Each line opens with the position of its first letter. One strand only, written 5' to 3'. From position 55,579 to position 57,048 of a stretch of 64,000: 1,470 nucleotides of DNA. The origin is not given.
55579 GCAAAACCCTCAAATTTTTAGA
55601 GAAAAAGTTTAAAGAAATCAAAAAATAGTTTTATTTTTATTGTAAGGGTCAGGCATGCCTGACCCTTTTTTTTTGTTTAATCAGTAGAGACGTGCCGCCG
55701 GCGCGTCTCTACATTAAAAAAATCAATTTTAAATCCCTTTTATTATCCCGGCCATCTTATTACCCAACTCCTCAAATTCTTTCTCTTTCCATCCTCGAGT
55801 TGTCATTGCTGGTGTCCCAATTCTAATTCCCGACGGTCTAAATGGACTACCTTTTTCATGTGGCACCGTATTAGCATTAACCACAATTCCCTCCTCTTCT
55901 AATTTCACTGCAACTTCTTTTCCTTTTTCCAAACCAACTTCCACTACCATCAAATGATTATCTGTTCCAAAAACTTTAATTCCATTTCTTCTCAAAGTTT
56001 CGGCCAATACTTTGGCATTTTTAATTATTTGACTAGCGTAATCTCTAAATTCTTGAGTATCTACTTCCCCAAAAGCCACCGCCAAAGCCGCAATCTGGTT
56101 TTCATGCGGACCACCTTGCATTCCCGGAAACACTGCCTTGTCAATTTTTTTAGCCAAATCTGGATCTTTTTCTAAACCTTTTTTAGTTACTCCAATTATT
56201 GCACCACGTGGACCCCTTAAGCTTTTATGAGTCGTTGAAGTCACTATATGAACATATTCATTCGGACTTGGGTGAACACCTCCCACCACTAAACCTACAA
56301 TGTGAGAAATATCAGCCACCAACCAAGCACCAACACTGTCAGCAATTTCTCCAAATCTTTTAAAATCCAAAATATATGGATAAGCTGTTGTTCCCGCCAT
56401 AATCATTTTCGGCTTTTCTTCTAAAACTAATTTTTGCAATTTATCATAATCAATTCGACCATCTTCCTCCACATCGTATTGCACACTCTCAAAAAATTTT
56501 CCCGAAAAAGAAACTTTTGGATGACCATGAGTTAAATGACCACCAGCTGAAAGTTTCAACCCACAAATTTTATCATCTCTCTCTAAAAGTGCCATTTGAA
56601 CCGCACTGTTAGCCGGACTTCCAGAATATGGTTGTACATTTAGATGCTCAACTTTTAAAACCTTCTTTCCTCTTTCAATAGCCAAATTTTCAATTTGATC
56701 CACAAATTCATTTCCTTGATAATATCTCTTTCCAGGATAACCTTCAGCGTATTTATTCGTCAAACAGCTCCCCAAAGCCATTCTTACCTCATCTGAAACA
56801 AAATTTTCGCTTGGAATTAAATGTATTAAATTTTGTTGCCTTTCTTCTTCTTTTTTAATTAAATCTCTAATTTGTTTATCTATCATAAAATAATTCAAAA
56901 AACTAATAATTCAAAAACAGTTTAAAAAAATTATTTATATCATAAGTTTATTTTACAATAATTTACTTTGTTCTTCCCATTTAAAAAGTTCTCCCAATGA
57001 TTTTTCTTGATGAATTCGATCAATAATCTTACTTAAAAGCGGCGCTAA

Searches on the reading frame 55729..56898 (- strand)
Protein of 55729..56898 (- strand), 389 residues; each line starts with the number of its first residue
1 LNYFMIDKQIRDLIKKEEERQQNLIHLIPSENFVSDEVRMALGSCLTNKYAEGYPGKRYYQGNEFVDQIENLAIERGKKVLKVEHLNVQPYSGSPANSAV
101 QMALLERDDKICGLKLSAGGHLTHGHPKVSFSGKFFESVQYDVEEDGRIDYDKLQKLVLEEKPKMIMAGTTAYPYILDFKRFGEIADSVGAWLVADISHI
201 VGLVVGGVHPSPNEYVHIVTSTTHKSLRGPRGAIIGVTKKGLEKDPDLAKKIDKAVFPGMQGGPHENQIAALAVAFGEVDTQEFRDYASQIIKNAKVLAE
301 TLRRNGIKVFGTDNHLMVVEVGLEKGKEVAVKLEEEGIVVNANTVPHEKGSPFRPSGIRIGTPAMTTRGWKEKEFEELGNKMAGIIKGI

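Call 43: search_protein_families(library=pfam, proteins=[window:55729-56898:-], max_evalue=0.0001)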
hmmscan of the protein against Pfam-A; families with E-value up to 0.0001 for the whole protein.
window:55729-56898:- (389 aa): 2 families
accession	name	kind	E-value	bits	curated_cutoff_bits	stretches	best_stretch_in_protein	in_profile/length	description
PF00464.25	SHMT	-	1.4e-145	485.3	27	1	6-380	4-397/399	Serine hydroxymethyltransferase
PF00155.27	Aminotran_1_2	-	1.9e-11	44.2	19.7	1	78-368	58-352/361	Aminotransferase class I and II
